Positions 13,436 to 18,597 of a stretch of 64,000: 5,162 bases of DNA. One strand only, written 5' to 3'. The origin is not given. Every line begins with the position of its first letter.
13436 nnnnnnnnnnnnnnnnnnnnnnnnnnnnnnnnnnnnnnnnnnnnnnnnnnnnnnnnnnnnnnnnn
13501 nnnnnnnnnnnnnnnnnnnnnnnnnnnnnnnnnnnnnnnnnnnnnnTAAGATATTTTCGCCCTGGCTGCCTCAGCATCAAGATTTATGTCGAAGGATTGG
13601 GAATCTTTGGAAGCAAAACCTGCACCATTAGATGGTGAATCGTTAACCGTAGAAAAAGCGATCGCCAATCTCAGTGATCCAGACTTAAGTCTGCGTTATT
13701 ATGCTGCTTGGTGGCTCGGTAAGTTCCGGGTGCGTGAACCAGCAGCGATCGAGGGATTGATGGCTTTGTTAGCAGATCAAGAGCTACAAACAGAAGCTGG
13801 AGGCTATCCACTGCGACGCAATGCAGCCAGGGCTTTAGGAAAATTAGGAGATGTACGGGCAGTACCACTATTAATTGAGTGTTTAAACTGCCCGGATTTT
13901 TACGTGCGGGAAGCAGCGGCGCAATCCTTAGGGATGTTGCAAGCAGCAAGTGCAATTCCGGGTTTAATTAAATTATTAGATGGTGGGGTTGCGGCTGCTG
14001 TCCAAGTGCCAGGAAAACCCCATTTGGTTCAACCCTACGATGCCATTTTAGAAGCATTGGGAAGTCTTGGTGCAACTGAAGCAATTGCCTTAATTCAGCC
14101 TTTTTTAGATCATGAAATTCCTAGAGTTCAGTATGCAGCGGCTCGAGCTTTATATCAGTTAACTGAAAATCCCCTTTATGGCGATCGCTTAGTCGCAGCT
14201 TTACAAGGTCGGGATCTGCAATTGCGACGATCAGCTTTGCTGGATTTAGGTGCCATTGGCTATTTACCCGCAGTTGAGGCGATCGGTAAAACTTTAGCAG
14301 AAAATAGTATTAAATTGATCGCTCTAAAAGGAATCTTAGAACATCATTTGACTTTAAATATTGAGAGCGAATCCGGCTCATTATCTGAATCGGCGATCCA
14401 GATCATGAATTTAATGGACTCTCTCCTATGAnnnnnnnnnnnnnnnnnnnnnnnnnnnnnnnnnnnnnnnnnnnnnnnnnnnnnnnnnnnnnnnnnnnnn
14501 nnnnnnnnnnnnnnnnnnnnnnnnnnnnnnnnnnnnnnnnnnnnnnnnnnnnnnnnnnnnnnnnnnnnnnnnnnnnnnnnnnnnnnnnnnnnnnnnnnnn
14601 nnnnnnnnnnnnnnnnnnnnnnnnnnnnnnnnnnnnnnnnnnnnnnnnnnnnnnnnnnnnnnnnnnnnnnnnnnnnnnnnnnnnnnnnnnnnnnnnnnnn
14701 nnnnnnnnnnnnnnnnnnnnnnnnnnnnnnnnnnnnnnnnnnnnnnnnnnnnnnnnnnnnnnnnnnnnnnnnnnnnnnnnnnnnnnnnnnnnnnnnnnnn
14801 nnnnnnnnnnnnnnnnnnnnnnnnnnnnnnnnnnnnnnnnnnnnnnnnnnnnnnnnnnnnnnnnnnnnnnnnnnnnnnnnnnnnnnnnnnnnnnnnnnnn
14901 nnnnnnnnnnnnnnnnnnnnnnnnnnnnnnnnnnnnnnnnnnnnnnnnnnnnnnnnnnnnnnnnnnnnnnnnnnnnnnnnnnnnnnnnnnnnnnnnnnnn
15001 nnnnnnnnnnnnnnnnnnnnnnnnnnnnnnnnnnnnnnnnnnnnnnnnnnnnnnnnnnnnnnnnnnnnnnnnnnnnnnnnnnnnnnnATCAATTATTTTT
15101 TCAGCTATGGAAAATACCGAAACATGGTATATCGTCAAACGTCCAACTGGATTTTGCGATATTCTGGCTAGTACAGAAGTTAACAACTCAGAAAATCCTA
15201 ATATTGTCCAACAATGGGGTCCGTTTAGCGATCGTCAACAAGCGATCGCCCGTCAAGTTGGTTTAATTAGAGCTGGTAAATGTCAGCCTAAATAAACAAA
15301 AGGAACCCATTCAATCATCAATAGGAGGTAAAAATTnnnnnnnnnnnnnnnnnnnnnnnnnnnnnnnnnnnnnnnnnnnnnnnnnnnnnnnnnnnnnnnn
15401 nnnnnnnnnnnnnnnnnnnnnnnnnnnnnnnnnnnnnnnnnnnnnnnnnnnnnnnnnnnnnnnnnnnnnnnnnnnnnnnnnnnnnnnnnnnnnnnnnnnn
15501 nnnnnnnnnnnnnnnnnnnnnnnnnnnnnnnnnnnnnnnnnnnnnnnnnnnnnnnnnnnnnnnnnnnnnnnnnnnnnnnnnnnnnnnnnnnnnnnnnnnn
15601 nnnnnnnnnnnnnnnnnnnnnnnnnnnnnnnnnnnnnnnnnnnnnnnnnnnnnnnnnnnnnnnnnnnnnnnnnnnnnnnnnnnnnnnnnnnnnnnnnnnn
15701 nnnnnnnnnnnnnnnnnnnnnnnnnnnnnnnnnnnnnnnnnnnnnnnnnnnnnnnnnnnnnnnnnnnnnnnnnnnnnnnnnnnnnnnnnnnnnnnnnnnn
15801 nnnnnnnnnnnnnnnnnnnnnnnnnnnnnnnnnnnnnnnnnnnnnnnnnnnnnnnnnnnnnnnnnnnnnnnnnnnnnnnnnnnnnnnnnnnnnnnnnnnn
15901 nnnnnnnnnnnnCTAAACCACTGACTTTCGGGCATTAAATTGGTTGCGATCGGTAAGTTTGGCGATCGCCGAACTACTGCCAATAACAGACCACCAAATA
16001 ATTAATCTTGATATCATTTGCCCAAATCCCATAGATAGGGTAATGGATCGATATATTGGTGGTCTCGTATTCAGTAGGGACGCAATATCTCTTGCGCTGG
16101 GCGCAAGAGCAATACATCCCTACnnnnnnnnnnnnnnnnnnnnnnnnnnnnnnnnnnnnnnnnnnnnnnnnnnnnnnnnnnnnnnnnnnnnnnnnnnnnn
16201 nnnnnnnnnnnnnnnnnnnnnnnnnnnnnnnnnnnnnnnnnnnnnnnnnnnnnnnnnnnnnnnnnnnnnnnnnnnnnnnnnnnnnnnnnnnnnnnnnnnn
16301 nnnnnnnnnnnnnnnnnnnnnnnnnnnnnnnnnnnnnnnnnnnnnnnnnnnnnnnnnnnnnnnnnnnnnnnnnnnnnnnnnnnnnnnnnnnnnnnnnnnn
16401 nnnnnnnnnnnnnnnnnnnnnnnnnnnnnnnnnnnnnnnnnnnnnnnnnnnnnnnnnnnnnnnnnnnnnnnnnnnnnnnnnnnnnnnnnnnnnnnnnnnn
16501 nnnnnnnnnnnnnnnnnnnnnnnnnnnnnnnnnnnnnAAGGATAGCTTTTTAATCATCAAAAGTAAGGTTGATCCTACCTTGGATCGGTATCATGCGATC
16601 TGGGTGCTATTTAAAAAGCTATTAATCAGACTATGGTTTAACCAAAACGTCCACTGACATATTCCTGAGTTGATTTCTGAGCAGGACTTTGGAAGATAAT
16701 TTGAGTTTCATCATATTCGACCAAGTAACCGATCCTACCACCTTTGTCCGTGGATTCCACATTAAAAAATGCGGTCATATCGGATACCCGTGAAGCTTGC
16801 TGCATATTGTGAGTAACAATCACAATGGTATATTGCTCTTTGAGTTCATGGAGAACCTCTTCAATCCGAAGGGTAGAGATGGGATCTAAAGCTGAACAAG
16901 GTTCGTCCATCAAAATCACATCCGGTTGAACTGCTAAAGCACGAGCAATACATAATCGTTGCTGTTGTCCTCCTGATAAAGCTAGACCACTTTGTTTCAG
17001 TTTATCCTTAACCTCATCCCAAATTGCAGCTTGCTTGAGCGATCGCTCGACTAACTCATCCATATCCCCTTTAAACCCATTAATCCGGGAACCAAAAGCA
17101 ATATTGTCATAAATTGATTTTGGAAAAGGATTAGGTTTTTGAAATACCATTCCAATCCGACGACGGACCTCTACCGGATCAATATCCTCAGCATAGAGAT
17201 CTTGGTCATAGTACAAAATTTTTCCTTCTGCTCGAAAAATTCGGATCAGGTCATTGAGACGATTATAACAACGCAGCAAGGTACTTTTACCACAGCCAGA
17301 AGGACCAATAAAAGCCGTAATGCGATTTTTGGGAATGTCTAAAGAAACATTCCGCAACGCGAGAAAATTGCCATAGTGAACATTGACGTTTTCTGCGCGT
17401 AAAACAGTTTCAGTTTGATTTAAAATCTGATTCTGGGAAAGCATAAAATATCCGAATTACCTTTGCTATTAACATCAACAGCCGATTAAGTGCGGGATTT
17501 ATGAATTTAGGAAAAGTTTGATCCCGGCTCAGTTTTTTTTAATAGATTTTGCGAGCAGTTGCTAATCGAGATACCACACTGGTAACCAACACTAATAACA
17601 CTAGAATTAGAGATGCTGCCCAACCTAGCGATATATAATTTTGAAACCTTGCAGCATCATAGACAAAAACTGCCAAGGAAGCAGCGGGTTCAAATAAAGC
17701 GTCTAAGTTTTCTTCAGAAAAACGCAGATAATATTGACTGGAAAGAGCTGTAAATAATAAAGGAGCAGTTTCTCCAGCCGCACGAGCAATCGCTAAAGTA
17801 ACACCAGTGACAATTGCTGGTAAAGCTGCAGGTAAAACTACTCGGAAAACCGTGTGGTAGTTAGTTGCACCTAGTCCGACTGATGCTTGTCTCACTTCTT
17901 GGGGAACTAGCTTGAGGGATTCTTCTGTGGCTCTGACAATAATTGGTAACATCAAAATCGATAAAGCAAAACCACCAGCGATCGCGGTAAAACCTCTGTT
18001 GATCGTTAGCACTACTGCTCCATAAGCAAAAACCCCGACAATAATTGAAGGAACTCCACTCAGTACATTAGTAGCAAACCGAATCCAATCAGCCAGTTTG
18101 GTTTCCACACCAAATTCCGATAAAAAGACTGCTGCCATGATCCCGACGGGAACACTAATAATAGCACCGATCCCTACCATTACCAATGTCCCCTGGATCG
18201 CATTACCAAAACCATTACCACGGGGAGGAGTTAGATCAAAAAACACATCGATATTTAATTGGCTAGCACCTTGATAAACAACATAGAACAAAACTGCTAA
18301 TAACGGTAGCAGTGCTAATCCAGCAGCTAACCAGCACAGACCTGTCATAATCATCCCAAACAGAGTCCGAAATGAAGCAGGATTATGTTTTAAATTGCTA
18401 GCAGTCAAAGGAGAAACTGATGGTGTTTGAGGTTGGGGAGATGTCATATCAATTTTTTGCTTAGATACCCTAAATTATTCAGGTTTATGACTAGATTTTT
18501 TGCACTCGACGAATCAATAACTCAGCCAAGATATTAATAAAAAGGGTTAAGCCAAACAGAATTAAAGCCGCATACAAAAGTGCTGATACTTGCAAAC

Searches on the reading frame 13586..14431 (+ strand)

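Call 57: search_protein_families(library=ncbifam, proteins=[window:13586-14431:+], max_evalue=0.00001)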
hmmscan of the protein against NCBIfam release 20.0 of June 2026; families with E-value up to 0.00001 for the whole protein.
window:13586-14431:+ (281 aa): 4 families
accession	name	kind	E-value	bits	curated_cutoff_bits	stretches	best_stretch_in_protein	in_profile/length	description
NF058502.1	phyc_lyase_CpcE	equivalog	6.4e-130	432.3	330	1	19-281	1-260/260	C-phycocyanin alpha-cysteine-84 phycocyanobilin lyase subunit CpcE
NF058505.1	phyc_lyase_CpeY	equivalog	3.2e-17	62.2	600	1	20-253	11-234/419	C-phycoerythrin alpha-cysteine-82 phycoerythrobilin lyase CpeY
NF045915.1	PhycobilmeDegNblB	equivalog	3.4e-13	49.6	300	1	77-131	147-201/214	phycobilisome degradation protein NblB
NF045662.1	DVU0298_fam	equivalog_domain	3.9e-06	26.6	75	0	75-130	123-184/213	DVU0298 family protein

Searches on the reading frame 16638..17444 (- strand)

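Call 28: search_protein_families(library=pfam, proteins=[window:16638-17444:-], max_evalue=0.001)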
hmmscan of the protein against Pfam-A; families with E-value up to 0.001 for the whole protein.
window:16638-17444:- (268 aa): 8 families
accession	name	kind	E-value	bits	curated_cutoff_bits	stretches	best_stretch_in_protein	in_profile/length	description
PF00005.33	ABC_tran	-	1.1e-31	110.6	25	1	30-183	1-136/137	ABC transporter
PF13304.12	AAA_21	-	2.6e-10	41.3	27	1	105-214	183-300/304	AAA domain, putative AbiEii toxin, Type IV TA system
PF02463.25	SMC_N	-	1.3e-08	35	40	1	137-230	128-215/220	RecF/RecN/SMC N terminal domain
PF13401.12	AAA_22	-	5.9e-05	23.8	27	1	41-135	6-65/130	AAA domain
PF13476.12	AAA_23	-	8e-05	23.8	27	1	22-59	2-38/201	AAA domain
PF13175.12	AAA_15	-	0.0004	20.5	32.1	1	25-63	9-46/374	AAA ATPase domain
PF03193.22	RsgA_GTPase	-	0.00095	19.5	30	0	39-59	105-125/174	RsgA GTPase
PF13555.12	AAA_29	-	0.00097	19.3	27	0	32-57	14-39/61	P-loop containing region of AAA domain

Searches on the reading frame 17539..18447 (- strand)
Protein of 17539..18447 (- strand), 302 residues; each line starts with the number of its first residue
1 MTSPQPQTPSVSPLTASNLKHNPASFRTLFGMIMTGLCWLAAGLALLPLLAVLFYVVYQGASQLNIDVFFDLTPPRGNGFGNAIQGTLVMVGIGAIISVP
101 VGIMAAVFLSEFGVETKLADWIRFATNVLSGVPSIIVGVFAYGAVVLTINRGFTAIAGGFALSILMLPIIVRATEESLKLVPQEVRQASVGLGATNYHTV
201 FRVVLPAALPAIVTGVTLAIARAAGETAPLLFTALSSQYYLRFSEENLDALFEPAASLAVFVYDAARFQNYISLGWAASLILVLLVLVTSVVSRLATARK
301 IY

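Call 28: search_protein_families(library=pfam, proteins=[window:17539-18447:-], max_evalue=0.001)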
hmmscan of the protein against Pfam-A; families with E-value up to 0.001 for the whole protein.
window:17539-18447:- (302 aa): 1 family
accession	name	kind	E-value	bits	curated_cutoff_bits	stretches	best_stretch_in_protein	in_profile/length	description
PF00528.27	BPD_transp_1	-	1.5e-16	61.1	26.4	1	99-296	2-178/184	Binding-protein-dependent transport system inner membrane component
